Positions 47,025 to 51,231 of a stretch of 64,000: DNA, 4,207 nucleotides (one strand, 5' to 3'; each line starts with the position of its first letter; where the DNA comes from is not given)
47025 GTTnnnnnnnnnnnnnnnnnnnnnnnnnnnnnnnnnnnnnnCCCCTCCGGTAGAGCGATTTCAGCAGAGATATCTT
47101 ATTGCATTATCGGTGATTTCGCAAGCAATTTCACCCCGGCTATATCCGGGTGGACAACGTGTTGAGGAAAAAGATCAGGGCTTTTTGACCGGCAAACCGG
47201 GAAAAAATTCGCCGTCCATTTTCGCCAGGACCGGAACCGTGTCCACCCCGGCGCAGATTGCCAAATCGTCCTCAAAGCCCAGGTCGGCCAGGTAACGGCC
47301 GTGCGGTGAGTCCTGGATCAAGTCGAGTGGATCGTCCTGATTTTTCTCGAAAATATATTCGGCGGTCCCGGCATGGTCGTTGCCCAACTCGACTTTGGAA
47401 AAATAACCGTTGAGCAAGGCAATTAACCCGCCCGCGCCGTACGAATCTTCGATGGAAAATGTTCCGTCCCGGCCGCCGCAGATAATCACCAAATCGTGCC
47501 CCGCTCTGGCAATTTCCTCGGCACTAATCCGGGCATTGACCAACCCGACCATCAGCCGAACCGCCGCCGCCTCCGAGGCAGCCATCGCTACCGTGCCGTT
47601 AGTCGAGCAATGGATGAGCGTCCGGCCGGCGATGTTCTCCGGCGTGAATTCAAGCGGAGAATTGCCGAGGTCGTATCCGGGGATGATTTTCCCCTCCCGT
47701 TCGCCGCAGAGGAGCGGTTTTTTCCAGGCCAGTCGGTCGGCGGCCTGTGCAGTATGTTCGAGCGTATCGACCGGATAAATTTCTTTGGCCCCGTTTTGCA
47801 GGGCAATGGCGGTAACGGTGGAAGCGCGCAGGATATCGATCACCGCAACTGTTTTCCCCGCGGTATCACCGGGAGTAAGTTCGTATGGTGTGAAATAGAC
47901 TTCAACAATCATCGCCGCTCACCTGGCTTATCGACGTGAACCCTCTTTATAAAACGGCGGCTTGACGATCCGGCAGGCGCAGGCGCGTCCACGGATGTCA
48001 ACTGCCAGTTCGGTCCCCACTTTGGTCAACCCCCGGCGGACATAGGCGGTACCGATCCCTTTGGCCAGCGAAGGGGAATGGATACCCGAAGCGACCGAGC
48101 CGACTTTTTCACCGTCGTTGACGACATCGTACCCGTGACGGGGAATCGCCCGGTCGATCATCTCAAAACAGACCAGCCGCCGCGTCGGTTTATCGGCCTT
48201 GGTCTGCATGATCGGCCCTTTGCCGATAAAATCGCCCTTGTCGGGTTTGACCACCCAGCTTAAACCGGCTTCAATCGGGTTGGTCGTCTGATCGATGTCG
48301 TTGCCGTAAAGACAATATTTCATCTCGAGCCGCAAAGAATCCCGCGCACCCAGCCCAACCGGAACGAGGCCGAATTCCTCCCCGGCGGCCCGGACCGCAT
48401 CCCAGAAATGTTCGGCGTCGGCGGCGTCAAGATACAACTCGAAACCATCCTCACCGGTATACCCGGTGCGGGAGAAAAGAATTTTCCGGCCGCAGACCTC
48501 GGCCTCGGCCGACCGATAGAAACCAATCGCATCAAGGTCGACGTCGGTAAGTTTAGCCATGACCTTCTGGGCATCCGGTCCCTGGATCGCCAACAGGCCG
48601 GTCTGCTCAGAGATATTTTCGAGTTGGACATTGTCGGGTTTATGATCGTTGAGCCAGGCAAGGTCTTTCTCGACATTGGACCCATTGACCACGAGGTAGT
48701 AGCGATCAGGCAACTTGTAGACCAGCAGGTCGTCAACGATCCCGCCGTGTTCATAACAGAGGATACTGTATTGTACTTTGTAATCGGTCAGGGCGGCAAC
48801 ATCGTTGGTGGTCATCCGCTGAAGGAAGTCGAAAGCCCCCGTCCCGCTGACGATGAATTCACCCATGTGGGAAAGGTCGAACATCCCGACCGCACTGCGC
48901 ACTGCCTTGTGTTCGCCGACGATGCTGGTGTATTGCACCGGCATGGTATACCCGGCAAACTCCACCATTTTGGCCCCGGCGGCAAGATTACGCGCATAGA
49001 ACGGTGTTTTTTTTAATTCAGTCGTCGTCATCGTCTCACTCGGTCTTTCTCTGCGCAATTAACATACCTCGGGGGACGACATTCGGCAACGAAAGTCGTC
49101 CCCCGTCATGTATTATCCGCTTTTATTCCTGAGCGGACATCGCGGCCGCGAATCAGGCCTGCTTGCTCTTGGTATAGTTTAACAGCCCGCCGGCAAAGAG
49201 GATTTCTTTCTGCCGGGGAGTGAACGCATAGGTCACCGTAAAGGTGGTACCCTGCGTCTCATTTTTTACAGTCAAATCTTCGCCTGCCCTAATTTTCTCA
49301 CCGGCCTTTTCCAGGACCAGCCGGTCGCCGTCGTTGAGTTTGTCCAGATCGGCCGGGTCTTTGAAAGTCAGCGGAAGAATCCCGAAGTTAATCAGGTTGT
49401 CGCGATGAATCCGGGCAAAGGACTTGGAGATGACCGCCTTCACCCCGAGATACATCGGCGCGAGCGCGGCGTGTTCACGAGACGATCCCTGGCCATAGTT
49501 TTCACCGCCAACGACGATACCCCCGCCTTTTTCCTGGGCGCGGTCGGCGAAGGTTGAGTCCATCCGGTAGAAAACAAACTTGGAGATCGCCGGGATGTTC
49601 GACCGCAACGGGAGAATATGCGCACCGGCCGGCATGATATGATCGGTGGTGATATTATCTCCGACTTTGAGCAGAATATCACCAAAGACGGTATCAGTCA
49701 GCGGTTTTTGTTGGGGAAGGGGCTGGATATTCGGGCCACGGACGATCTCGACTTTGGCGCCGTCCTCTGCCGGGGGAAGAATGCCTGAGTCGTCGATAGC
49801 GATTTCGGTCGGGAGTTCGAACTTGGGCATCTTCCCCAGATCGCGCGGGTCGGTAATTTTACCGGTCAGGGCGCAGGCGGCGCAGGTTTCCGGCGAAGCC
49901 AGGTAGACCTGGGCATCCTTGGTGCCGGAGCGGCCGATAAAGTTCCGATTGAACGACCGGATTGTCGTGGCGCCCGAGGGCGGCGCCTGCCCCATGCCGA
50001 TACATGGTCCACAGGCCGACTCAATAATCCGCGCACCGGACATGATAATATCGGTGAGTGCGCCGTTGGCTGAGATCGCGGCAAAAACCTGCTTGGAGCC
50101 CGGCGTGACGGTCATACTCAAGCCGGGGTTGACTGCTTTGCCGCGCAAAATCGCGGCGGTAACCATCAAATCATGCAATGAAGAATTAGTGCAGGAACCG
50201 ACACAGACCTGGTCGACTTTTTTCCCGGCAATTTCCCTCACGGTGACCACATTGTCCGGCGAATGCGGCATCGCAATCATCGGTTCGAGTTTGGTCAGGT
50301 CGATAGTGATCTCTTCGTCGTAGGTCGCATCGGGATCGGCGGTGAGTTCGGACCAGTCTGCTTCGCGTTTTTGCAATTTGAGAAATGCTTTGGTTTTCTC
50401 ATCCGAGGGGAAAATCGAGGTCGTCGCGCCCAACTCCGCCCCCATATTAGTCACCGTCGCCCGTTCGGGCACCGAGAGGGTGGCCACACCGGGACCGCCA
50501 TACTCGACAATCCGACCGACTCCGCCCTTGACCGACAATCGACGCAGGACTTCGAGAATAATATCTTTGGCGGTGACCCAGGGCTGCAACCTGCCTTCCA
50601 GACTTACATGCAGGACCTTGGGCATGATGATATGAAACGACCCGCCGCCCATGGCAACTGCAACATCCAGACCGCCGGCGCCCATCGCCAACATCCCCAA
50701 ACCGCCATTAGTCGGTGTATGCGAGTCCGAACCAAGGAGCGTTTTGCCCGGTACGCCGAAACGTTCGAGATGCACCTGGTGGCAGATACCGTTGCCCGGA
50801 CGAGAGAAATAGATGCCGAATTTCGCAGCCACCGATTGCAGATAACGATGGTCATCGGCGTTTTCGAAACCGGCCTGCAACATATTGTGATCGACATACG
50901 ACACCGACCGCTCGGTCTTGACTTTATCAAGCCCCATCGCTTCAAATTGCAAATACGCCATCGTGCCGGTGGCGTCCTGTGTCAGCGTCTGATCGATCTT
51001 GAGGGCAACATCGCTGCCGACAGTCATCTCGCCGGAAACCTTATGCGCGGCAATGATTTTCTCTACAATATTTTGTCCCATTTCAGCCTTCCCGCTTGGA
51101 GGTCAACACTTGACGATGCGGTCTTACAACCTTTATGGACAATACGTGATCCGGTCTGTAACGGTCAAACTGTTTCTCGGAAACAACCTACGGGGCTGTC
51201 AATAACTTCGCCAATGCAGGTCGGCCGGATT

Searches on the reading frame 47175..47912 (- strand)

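Call 70: search_protein_families(library=ncbifam, proteins=[window:47175-47912:-], max_evalue=0.00001)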
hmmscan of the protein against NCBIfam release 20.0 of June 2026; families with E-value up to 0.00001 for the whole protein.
window:47175-47912:- (245 aa): 8 families
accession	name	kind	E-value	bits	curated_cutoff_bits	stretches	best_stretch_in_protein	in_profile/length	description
NF002054.0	PRK00886.1-3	equivalog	6.2e-51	173.2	330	1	1-232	1-230/241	2-phosphosulfolactate phosphatase family protein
NF002056.0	PRK00886.1-5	equivalog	1.4e-44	152.3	323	1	2-231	2-232/243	2-phosphosulfolactate phosphatase family protein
NF002053.0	PRK00886.1-2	equivalog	1.6e-41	142.2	319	1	6-230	5-232/243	2-phosphosulfolactate phosphatase family protein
NF002055.0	PRK00886.1-4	equivalog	7.7e-41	140.2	345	1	17-231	17-227/236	2-phosphosulfolactate phosphatase family protein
NF002052.0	PRK00886.1-1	equivalog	1.3e-35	123.1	440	1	19-231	19-228/239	2-phosphosulfolactate phosphatase family protein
NF010700.0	PRK14100.1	equivalog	1.6e-34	119.2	332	1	20-233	17-225/237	2-phosphosulfolactate phosphatase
NF002057.0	PRK00886.1-6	equivalog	3e-34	118.3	235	1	19-227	14-212/228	2-phosphosulfolactate phosphatase family protein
TIGR00298.1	TIGR00298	equivalog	4.6e-29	101.8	175.05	1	22-222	2-198/216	2-phosphosulfolactate phosphatase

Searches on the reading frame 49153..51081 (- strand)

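Call 14: search_protein_families(library=pfam, proteins=[window:49153-51081:-], max_evalue=0.001)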
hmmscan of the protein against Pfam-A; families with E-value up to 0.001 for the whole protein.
window:49153-51081:- (642 aa): 2 families
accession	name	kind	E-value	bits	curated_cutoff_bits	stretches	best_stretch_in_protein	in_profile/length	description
PF00330.25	Aconitase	-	6.5e-112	375.3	28.7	1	7-407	1-463/463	Aconitase family (aconitate hydratase)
PF00694.25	Aconitase_C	-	2.2e-24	86.7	22.8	1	516-575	70-130/131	Aconitase C-terminal domain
